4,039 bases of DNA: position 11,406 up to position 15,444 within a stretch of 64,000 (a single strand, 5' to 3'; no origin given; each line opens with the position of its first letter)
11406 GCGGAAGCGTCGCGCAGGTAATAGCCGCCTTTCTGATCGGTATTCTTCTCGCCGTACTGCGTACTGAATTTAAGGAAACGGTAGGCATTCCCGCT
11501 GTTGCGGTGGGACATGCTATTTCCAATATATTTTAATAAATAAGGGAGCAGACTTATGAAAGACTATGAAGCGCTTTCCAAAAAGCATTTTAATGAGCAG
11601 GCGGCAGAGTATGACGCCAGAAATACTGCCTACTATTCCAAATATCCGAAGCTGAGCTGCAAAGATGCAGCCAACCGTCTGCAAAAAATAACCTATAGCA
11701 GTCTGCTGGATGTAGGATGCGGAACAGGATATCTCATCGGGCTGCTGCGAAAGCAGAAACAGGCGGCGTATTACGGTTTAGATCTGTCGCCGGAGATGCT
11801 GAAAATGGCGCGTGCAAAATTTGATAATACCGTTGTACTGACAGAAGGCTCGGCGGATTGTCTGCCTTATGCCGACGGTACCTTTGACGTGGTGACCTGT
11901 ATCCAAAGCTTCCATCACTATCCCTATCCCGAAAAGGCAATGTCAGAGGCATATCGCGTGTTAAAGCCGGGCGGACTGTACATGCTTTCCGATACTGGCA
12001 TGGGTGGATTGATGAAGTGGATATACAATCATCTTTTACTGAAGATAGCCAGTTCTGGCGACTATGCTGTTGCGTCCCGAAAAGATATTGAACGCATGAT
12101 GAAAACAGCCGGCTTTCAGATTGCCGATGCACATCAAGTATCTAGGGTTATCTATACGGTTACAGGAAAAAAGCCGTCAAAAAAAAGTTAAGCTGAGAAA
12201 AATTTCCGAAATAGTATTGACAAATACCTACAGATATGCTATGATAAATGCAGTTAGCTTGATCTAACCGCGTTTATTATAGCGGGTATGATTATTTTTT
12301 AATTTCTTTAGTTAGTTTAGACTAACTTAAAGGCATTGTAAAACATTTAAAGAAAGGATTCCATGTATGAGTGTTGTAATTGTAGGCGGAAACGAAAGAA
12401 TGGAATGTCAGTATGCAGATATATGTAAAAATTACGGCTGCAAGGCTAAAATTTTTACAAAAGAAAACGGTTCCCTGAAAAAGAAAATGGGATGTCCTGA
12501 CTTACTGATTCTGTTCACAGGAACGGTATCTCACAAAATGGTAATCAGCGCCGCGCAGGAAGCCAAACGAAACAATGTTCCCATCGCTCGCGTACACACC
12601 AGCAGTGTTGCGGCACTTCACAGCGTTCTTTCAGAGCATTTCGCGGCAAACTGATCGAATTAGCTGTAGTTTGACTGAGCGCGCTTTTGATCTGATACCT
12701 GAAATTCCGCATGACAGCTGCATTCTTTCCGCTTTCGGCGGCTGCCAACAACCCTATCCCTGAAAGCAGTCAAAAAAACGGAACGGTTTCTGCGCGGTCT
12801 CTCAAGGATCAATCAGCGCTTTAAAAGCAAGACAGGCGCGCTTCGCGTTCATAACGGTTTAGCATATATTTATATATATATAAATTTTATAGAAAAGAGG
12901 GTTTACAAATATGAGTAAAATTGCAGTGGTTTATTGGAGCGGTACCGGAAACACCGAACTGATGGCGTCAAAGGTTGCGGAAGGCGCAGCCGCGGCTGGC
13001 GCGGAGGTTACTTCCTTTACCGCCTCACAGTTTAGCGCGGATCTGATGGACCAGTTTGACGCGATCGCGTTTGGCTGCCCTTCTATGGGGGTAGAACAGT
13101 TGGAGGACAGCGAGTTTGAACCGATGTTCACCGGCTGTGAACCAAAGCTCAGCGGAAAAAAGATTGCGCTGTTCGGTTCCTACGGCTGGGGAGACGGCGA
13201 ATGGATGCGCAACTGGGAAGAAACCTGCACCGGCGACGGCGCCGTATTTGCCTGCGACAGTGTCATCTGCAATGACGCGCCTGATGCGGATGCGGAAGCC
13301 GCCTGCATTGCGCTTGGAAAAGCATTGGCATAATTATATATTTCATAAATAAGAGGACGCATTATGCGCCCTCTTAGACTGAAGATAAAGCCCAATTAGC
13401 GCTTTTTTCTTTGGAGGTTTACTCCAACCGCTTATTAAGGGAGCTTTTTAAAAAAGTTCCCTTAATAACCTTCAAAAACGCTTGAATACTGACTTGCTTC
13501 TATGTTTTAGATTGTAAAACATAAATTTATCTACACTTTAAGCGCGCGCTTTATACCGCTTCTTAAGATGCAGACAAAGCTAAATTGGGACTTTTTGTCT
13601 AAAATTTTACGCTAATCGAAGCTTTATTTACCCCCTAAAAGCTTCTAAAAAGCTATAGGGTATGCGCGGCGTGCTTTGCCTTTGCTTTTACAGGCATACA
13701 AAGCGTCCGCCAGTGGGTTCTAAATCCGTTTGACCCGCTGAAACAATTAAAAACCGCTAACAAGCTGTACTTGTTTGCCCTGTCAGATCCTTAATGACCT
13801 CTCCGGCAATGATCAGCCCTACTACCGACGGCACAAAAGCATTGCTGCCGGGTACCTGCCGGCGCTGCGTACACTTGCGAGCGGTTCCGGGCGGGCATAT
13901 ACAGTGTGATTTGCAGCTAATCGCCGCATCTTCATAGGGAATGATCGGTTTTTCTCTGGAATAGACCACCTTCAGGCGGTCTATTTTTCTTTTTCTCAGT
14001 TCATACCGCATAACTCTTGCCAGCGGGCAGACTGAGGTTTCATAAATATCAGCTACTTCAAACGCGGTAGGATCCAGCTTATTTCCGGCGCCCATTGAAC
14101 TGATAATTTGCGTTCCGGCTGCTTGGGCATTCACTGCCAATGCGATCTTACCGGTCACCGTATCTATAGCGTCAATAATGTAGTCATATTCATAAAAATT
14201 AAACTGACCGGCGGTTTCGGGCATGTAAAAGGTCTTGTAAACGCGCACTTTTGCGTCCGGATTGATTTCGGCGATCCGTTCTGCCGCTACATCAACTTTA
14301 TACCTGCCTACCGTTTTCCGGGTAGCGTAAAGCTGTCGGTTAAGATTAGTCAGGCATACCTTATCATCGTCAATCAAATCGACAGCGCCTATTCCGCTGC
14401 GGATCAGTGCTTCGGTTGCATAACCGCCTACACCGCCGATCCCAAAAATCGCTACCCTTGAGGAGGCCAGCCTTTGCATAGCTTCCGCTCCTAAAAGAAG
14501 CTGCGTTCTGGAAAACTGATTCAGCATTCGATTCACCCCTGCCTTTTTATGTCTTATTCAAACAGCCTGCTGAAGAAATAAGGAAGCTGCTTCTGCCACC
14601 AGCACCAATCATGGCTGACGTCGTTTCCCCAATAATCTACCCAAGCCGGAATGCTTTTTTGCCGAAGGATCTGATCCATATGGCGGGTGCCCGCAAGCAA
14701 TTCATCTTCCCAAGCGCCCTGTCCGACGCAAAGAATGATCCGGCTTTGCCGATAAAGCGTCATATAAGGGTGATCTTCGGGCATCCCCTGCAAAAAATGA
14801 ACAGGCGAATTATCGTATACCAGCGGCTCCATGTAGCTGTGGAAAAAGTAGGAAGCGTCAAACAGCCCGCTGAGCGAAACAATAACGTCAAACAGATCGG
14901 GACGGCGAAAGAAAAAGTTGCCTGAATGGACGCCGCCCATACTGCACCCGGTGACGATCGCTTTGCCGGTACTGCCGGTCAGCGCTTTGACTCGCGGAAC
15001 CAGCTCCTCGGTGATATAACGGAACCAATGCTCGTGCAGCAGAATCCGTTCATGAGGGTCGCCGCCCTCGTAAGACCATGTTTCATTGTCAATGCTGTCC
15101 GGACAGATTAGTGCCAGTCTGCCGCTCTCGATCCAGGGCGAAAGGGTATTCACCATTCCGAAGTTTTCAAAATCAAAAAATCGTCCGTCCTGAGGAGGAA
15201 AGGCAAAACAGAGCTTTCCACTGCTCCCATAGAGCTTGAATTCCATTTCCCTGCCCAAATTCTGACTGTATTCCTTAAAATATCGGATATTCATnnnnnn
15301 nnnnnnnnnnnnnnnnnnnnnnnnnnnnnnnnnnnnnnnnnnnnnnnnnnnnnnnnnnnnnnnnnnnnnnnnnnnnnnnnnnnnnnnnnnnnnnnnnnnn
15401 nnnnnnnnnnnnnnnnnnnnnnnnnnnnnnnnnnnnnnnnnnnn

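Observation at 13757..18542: Tightly coupled five-gene operon that looks like a sulfur-inserting small-molecule pathway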

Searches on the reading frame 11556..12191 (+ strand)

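Call 39: search_protein_families(library=pfam, proteins=[window:11556-12191:+], max_evalue=0.001)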
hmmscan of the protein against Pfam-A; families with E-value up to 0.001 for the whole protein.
window:11556-12191:+ (211 aa): 10 families
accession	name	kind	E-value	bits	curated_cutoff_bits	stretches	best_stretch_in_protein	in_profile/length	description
PF08241.18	Methyltransf_11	-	3.8e-28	98.4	21.2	1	51-143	1-94/95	Methyltransferase domain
PF13649.12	Methyltransf_25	-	8.5e-25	87.7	27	1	51-140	2-97/97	Methyltransferase domain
PF13489.12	Methyltransf_23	-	1.5e-21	77.3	27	1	38-189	12-161/164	Methyltransferase domain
PF13847.12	Methyltransf_31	-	3.8e-20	72.5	27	1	49-152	6-114/145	Methyltransferase domain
PF08242.18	Methyltransf_12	-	1.3e-19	71.2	30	1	51-141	1-97/98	Methyltransferase domain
PF01209.24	Ubie_methyltran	-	1e-16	61.4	20.1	1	8-143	9-150/233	ubiE/COQ5 methyltransferase family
PF07021.18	MetW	-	3.2e-09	37.1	21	1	48-136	15-102/193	Methionine biosynthesis protein MetW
PF02353.26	CMAS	-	1.8e-07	31.2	27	1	48-195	64-218/273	Mycolic acid cyclopropane synthetase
PF05148.21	Methyltransf_8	-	0.00012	22.5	27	1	28-145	53-157/219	Hypothetical methyltransferase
PF05175.20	MTS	-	0.00043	20.4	23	1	41-140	26-134/170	Methyltransferase small domain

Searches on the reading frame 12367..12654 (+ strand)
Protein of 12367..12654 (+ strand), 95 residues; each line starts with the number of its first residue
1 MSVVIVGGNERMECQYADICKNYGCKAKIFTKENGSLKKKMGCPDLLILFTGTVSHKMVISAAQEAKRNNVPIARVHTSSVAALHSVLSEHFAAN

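Call 3: search_protein_families(library=pfam, proteins=[window:12367-12654:+], max_evalue=0.01)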
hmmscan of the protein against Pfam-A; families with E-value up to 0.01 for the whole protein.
window:12367-12654:+ (95 aa): 1 family
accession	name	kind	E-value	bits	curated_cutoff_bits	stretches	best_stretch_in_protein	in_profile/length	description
PF10087.14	DUF2325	-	1.4e-33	115.4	33.6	1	2-90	1-93/94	Uncharacterized protein conserved in bacteria (DUF2325)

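Call 4: search_protein_families(library=ncbifam, proteins=[window:12367-12654:+], max_evalue=0.01)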
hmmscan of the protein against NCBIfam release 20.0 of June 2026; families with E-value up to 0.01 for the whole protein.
window:12367-12654:+ (95 aa): 0 families

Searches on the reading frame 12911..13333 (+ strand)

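Call 3: search_protein_families(library=pfam, proteins=[window:12911-13333:+], max_evalue=0.01)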
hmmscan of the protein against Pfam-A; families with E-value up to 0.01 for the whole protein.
window:12911-13333:+ (140 aa): 3 families
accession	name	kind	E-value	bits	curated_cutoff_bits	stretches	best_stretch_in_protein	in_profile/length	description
PF00258.30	Flavodoxin_1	-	4.6e-18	66.2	25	1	6-133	1-140/143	Flavodoxin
PF12641.12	Flavodoxin_3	-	5.9e-05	23.4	27.5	1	5-95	1-82/160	Flavodoxin domain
PF12724.12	Flavodoxin_5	-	0.0069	17.1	27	1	6-57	2-52/145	Flavodoxin domain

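Call 4: search_protein_families(library=ncbifam, proteins=[window:12911-13333:+], max_evalue=0.01)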
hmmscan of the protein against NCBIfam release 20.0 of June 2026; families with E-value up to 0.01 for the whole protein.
window:12911-13333:+ (140 aa): 20 families
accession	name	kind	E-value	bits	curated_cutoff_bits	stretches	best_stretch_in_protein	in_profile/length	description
NF004049.0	PRK05568.1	equivalog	1.2e-46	158.6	206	1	1-139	1-139/142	flavodoxin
TIGR01753.1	flav_short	equivalog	2.2e-39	135.2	123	1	4-140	1-140/140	flavodoxin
NF004050.0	PRK05569.1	subfamily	3e-26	92.4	136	1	1-139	1-139/141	flavodoxin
NF006739.0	PRK09267.1-5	subfamily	2.1e-09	37.3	175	1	1-89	1-87/168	flavodoxin FldA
NF005246.0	PRK06756.1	subfamily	1.2e-08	35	130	1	1-91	1-92/148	flavodoxin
NF006736.0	PRK09267.1-2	equivalog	7.2e-08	32.3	202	1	1-90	1-85/161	flavodoxin FldA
TIGR01752.1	flav_long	equivalog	4e-07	29.7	146.75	1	3-90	1-86/167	flavodoxin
NF005216.0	PRK06703.1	subfamily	9.5e-07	29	127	1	1-92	1-92/151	flavodoxin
NF006738.0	PRK09267.1-4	equivalog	1.2e-06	28.2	172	1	3-90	2-91/171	flavodoxin FldA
NF008887.0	PRK11921.1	equivalog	2e-06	27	635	1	3-140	251-392/396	anaerobic nitric oxide reductase flavorubredoxin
NF002999.0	PRK03767.1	equivalog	2.5e-05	24.2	141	1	1-34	1-35/200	NAD(P)H:quinone oxidoreductase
NF045594.1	flavodox_BilS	equivalog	3e-05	24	155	1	4-95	1-81/160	flavodoxin family protein BilS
NF006737.0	PRK09267.1-3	equivalog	7.5e-05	22.4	238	1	1-90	1-88/174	flavodoxin FldA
NF009023.0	PRK12359.1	equivalog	8.9e-05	22.5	215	1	3-99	2-97/172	flavodoxin FldB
NF006735.0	PRK09267.1-1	equivalog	0.00015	21.5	315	1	1-90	1-88/176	flavodoxin FldA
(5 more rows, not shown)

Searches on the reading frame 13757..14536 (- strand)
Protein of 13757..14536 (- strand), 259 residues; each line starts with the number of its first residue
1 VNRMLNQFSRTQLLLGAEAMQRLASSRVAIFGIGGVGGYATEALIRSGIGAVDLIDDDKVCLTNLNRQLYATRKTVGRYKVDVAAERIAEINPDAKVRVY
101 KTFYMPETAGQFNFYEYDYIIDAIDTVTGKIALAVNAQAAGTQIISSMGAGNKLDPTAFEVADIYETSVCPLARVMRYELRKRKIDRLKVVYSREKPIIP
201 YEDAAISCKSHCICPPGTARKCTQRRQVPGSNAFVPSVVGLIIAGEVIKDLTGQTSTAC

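Call 3: search_protein_families(library=pfam, proteins=[window:13757-14536:-], max_evalue=0.01)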
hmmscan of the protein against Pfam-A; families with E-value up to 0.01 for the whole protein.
window:13757-14536:- (259 aa): 1 family
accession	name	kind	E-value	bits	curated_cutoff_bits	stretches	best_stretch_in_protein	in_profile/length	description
PF00899.27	ThiF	-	3.6e-41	141.3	28.1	1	14-255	9-206/238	ThiF family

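Call 4: search_protein_families(library=ncbifam, proteins=[window:13757-14536:-], max_evalue=0.01)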
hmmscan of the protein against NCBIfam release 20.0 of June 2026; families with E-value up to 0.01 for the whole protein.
window:13757-14536:- (259 aa): 23 families
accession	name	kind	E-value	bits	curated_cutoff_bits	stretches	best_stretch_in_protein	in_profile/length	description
NF011696.0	PRK15116.1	equivalog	3.3e-46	158.1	304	1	6-251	11-260/268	tRNA cyclic N6-threonylcarbamoyladenosine(37) synthase TcdA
NF006077.0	PRK08223.1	equivalog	1.1e-24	86.9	266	1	6-144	9-146/296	hypothetical protein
NF006395.0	PRK08644.1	equivalog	1.3e-24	87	159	1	17-151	22-156/215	sulfur carrier protein ThiS adenylyltransferase ThiF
NF004281.0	PRK05690.1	subfamily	4.9e-24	84.9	266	1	15-147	22-153/250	molybdopterin-synthase adenylyltransferase MoeB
TIGR02356.1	adenyl_thiF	equivalog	5.2e-24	84.7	275.25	1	15-147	11-142/203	thiazole biosynthesis adenylyltransferase ThiF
NF004111.0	PRK05600.1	equivalog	3e-23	82.6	437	1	16-145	32-160/371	ThiF family adenylyltransferase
NF006444.0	PRK08762.1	equivalog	1.8e-20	73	449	1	15-131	137-252/387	molybdopterin-synthase adenylyltransferase MoeB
NF047750.1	SAMPActivE1UbaA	equivalog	8.2e-20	71.3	450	1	6-143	11-149/270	SAMP-activating enzyme E1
TIGR01408.1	Ube1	subfamily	4.4e-19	67.7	750.05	2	8-103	7-102/1008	ubiquitin-activating enzyme E1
TIGR02354.1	thiF_fam2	equivalog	1.7e-18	67.2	152.2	1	17-137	13-133/200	thiamine biosynthesis protein ThiF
NF005646.0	PRK07411.1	equivalog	4.3e-18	65.6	633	1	6-128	17-140/390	molybdopterin-synthase adenylyltransferase MoeB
TIGR02355.1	moeB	equivalog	1.1e-17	64.3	376.55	1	18-147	17-145/240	molybdopterin-synthase adenylyltransferase MoeB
NF011425.0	PRK14852.1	equivalog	1.8e-17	62.5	1337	1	8-133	315-439/989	hypothetical protein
NF011424.0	PRK14851.1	subfamily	1.2e-16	59.8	1170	1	6-141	24-160/679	hypothetical protein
NF005902.0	PRK07878.1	equivalog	2e-16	59.9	647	1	15-130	32-146/392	adenylyltransferase/sulfurtransferase MoeZ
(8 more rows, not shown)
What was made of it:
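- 13757..14536 (-): TcdA-like E1/ThiF-family enzyme (tRNA t6A dehydratase family) with a clade-specific Cys4 insert. Call 4: the TcdA model is the best hit but below its cut-off (158 against 304).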

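Call 42: search_solved_structures(query=window:13757-14536:-, max_evalue=1e-10, show_alignments=1)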
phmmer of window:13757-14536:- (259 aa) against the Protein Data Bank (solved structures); distinct sequences matched with E-value up to 1e-10: 45.
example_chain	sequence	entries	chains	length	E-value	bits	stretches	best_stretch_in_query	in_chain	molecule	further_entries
4d7a_A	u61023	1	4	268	3.7e-42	147.7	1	7-182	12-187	TRNA THREONYLCARBAMOYLADENOSINE DEHYDRATASE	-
4yed_A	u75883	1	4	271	3.8e-42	147.6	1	7-182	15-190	tRNA threonylcarbamoyladenosine dehydratase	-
4d79_A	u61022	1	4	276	4e-42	147.5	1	7-182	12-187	TRNA THREONYLCARBAMOYLADENOSINE DEHYDRATASE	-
4rdh_A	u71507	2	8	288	4.6e-42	147.3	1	7-182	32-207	tRNA threonylcarbamoyladenosine dehydratase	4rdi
8ide_A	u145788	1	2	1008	6e-32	114.2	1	9-187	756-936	N(6)-L-threonylcarbamoyladenine synthase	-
9hmp_A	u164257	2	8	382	2.1e-24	89.5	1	6-253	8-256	tRNA threonylcarbamoyladenosine dehydratase 1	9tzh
6nya_A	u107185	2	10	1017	5e-23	85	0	8-148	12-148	Ubiquitin-activating enzyme E1 1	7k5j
3cmm_A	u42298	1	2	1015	5e-23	85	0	8-148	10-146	Ubiquitin-activating enzyme E1 1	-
5l6h_A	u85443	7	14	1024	5.1e-23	85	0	8-148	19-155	Ubiquitin-activating enzyme E1 1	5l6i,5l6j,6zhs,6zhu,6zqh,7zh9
4nnj_A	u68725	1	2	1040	5.4e-23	84.9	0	8-148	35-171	Ubiquitin-activating enzyme E1 1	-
5tr4_A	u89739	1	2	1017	1.7e-22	83.2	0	8-148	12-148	Ubiquitin-activating enzyme E1 1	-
6zht_C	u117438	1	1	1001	4e-21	78.8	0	13-130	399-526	Ubiquitin-activating enzyme E1 1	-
6dc6_A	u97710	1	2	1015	4.5e-16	62.3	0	8-101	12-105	Ubiquitin-like modifier-activating enzyme 1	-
9mc4_A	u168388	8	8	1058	5.1e-16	62.1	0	8-101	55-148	Ubiquitin-like modifier-activating enzyme 1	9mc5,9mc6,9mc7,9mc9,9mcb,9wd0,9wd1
9jtc_A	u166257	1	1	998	5.6e-16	61.9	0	8-101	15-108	UBA7 protein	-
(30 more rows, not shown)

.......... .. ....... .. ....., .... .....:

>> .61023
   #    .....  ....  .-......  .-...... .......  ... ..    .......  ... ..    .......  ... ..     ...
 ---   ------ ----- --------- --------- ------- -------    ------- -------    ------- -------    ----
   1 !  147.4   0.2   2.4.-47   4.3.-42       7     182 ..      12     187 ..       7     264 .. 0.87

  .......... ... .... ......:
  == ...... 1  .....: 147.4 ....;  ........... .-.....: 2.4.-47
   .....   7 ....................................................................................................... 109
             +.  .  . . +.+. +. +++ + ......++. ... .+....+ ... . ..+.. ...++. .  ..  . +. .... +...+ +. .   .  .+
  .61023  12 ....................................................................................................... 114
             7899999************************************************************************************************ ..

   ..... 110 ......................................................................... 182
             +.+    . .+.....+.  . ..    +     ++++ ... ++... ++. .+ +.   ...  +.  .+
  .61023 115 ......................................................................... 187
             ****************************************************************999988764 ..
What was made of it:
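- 13757..14536 (-): Call 42: E. coli TcdA 147 bits against ThiF/MoeB at about 56 bits.
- On TcdA (tRNA t6A dehydratase, E1/ThiF superfamily): E. coli TcdA scores 147 bits against ThiF/MoeB at about 56 bits (call 42). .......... aligns with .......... of E. coli TcdA (call 42).
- Closest known: TtuA-TtuB-TtuC and ThiF-ThiS-type sulfur insertion. Different: The E1-like protein is TcdA-type (147 bits) rather than ThiF/MoeB-type (about 56 bits) (call 42).
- The E1-like protein is far closer to TcdA than to carrier-protein-activating ThiF/MoeB (call 42).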

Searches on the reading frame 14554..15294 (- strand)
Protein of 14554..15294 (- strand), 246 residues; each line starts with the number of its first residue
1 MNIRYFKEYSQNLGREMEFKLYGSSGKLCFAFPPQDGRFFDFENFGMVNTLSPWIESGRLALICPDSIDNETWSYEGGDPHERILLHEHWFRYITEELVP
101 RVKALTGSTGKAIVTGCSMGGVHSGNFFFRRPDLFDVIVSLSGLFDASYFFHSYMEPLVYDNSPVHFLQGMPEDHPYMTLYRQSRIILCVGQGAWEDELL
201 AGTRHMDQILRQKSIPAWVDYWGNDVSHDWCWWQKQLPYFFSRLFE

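Call 3: search_protein_families(library=pfam, proteins=[window:14554-15294:-], max_evalue=0.01)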
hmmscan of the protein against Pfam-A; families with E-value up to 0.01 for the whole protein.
window:14554-15294:- (246 aa): 2 families
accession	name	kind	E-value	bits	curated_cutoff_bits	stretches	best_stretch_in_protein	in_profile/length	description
PF00756.26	Esterase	-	1.3e-12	48.5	22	1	10-238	1-245/251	Putative esterase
PF00326.27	Peptidase_S9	-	0.00069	19.6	22.6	1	109-155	63-113/213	Prolyl oligopeptidase family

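Call 4: search_protein_families(library=ncbifam, proteins=[window:14554-15294:-], max_evalue=0.01)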
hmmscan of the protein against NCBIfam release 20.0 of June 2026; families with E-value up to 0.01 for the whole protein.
window:14554-15294:- (246 aa): 5 families
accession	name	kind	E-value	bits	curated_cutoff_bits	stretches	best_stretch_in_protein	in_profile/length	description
NF007758.0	PRK10439.1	equivalog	3.2e-05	23.1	222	1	88-237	267-403/418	enterochelin esterase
NF012165.0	AAC_6p_set_A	equivalog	0.00094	18.9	280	1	164-213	52-99/177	aminoglycoside 6'-N-acetyltransferase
TIGR04431.1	N6_acetyl_AAC6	equivalog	0.0016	18.1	260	1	180-213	73-106/184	AacA4 family aminoglycoside N(6')-acetyltransferase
NF000135.2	AAC_6p_IIc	exception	0.002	17.9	415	1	169-213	64-106/193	aminoglycoside N-acetyltransferase AAC(6')-IIc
NF000118.3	AAC_6p_A31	exception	0.0049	16.8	385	1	180-213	61-94/172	aminoglycoside N-acetyltransferase AAC(6')-31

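Call 43: search_solved_structures(query=window:14554-15294:-, max_evalue=0.01)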
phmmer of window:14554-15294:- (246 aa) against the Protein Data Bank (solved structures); distinct sequences matched with E-value up to 0.01: 1.
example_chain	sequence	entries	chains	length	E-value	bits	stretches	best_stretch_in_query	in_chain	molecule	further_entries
6sx4_AAA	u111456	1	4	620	0.00019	24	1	88-148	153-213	Protein PS1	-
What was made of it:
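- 14554..15294 (-): PF00756 esterase (alpha/beta hydrolase, GCSMG nucleophile elbow), translationally coupled to the ATP-grasp gene by an ATGA overlap. Call 43: no close solved structure.
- Tried and rejected: The esterase has no informative solved homolog (call 43).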
